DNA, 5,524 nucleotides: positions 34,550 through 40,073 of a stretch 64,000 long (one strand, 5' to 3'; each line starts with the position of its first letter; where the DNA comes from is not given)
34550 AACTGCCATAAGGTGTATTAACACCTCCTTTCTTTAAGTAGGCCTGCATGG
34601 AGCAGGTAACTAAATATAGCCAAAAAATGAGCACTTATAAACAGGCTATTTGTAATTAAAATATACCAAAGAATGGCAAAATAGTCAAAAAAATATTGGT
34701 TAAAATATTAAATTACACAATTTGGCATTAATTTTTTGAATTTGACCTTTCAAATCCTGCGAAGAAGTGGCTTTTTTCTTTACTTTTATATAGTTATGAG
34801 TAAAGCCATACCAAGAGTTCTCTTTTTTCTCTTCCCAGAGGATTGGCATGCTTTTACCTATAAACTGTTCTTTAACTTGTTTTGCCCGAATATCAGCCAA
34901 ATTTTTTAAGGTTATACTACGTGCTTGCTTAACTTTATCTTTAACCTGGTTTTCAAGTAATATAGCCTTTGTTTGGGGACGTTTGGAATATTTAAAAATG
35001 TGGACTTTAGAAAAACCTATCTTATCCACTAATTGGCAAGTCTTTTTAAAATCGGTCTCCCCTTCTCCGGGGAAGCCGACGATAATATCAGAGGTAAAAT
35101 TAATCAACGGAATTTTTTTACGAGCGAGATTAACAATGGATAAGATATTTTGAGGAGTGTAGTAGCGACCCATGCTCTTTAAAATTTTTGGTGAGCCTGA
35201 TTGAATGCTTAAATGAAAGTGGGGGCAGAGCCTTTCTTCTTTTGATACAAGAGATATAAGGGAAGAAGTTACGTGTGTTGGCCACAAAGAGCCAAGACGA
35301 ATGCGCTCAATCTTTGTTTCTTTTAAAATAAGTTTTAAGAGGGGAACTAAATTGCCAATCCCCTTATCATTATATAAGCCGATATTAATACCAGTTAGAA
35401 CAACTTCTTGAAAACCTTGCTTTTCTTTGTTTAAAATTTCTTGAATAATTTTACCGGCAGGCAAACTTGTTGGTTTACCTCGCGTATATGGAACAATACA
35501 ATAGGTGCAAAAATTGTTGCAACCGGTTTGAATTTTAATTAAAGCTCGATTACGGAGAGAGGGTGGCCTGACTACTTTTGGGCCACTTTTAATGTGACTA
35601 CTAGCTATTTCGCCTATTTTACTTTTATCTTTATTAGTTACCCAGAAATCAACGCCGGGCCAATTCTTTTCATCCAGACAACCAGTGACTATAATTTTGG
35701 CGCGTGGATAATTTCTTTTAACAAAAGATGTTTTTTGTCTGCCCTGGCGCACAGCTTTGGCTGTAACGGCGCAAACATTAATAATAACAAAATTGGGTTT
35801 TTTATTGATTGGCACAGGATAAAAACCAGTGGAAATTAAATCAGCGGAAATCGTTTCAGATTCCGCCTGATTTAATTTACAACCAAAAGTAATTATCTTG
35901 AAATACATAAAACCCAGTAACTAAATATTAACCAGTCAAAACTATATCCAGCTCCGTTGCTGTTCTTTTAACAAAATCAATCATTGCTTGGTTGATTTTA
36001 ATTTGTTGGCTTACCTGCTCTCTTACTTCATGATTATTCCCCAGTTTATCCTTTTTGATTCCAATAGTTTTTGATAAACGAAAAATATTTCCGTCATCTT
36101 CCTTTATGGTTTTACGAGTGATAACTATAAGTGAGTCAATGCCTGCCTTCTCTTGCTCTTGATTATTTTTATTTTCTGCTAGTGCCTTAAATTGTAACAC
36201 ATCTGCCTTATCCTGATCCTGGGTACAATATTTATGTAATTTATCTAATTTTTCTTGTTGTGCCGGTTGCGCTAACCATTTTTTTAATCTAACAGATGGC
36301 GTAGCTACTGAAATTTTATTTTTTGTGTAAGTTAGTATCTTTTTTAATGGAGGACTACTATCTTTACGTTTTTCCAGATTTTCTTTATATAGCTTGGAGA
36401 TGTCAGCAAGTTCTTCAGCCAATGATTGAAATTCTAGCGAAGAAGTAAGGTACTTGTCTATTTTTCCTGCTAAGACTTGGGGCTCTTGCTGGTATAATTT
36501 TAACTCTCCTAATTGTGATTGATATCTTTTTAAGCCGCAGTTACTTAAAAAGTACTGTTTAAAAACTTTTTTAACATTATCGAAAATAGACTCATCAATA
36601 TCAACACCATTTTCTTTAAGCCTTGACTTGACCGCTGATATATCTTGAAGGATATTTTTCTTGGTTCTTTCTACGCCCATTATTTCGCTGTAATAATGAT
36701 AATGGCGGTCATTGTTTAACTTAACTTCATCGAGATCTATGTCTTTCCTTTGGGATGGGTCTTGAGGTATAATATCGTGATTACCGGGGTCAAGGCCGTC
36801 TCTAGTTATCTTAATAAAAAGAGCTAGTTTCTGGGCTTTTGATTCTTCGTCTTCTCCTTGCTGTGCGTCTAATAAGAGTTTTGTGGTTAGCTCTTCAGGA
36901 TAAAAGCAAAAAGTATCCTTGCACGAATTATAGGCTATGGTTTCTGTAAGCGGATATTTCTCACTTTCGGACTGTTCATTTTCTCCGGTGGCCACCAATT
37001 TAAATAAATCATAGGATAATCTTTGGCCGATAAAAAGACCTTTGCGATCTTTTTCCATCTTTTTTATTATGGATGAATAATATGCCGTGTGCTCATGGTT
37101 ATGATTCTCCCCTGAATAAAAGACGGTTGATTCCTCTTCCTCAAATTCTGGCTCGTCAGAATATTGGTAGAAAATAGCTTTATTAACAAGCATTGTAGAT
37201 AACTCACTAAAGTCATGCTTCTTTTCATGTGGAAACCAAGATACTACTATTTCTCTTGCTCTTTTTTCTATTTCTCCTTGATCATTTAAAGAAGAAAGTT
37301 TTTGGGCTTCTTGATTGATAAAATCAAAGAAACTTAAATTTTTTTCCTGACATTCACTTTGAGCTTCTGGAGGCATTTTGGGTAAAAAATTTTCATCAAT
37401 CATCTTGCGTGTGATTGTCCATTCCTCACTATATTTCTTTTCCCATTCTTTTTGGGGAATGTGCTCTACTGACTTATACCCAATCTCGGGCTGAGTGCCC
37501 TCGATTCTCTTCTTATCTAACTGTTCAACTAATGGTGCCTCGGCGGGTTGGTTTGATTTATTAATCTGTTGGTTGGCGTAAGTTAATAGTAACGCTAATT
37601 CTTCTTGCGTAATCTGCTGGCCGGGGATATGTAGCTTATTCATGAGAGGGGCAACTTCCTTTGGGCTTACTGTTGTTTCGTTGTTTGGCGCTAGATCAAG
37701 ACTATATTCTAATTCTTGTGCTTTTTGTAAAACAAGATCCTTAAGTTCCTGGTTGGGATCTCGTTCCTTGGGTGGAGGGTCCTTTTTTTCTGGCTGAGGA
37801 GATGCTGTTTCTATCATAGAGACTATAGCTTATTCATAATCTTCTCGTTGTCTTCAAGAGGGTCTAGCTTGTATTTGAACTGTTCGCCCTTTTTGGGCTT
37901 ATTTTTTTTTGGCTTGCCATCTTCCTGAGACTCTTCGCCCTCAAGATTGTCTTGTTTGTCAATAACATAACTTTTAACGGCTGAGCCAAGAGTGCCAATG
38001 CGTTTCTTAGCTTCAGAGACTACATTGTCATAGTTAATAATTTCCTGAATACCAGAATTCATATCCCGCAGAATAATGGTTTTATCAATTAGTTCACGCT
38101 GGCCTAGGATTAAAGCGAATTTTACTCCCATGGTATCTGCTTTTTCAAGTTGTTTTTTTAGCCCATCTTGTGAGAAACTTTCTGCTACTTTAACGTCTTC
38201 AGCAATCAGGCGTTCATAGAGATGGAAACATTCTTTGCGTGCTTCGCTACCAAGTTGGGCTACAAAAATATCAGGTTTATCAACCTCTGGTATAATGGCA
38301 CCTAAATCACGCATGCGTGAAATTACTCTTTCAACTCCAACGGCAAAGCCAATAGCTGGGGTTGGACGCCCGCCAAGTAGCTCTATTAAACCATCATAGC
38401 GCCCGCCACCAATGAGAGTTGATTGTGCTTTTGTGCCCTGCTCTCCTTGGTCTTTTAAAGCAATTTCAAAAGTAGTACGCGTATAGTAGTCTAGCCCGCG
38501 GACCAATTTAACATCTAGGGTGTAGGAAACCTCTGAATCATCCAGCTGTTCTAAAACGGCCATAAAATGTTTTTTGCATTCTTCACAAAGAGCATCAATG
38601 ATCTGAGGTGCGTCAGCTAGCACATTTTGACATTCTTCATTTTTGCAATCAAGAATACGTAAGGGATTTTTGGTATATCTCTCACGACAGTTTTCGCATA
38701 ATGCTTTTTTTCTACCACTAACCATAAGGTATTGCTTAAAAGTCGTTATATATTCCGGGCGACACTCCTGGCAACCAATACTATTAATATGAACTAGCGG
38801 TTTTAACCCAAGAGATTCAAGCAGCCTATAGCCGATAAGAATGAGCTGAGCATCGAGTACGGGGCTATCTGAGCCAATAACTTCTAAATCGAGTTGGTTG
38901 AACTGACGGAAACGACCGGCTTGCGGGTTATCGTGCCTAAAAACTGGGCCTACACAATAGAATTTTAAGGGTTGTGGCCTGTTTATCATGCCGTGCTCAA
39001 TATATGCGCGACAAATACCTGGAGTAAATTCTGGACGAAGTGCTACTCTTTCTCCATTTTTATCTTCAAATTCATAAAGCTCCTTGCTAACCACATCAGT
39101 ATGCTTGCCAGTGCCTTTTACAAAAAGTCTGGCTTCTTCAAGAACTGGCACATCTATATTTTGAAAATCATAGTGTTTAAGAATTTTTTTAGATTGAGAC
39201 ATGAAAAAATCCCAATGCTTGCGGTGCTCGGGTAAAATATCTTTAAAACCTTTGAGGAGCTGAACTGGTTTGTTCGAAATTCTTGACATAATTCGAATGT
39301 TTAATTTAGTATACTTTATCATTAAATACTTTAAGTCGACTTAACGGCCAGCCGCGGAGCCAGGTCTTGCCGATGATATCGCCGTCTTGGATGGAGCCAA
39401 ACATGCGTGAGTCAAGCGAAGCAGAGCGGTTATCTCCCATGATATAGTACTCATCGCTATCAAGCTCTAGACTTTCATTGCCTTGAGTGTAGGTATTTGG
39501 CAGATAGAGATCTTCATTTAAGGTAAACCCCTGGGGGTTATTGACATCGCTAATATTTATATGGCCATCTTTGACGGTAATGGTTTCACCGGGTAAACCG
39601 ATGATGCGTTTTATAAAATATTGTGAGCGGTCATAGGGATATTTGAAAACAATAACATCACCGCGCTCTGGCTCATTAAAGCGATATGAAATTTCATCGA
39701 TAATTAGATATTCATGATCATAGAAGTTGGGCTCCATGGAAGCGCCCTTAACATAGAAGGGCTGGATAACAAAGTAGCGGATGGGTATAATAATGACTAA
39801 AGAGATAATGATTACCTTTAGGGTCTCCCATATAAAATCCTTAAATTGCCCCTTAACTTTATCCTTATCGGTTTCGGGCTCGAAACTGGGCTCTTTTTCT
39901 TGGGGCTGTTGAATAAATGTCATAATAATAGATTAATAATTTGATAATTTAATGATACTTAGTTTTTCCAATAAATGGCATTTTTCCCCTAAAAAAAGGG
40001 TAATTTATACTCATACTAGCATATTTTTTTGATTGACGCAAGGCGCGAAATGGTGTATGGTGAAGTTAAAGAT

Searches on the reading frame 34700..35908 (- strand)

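Call 10: search_protein_families(library=pfam, proteins=[window:34700-35908:-], max_evalue=0.01)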
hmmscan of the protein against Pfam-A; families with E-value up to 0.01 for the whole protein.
window:34700-35908:- (402 aa): 2 families
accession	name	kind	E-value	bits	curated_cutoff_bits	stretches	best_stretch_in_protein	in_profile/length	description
PF04055.27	Radical_SAM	-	1.5e-22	81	29.5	1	124-293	1-165/166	Radical SAM superfamily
PF00919.26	UPF0004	-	2.9e-16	59.7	27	1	4-81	3-81/98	Uncharacterized protein family UPF0004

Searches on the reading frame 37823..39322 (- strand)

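Call 10: search_protein_families(library=pfam, proteins=[window:37823-39322:-], max_evalue=0.01)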
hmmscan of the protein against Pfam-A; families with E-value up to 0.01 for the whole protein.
window:37823-39322:- (499 aa): 5 families
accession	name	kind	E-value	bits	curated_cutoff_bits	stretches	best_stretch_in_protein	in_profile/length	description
PF13393.11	tRNA-synt_His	-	2.2e-38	132.7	25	1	25-333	1-308/308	Histidyl-tRNA synthetase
PF00587.30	tRNA-synt_2b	-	3.4e-14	53.7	29.3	1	83-234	1-110/179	tRNA synthetase class II core domain (G, H, P, S and T)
PF03129.25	HGTP_anticodon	-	5.1e-12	46.2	21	1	352-440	2-93/94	Anticodon binding domain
PF01409.25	tRNA-synt_2d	-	4.3e-05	23.5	19.8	1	37-161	19-145/246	tRNA synthetases class II core domain (F)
PF00152.25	tRNA-synt_2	-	0.0079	15.7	25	0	120-148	93-121/308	tRNA synthetases class II (D, K and N)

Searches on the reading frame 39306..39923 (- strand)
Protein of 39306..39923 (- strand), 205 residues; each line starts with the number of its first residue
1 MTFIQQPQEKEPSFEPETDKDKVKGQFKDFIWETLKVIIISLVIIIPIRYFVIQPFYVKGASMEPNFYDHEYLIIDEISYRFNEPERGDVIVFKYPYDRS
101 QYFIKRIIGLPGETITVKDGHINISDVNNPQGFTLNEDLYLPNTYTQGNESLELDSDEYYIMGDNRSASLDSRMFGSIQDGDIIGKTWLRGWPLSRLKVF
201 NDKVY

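Call 10: search_protein_families(library=pfam, proteins=[window:39306-39923:-], max_evalue=0.01)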
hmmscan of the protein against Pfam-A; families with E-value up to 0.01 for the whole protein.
window:39306-39923:- (205 aa): 2 families
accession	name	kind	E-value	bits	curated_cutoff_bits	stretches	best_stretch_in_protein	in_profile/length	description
PF10502.14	Peptidase_S26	-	8.8e-43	146.6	22.9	1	32-192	2-168/168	Signal peptidase, peptidase S26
PF00717.28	Peptidase_S24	-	9.5e-05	22.5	23.3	1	57-116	39-90/116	Peptidase S24-like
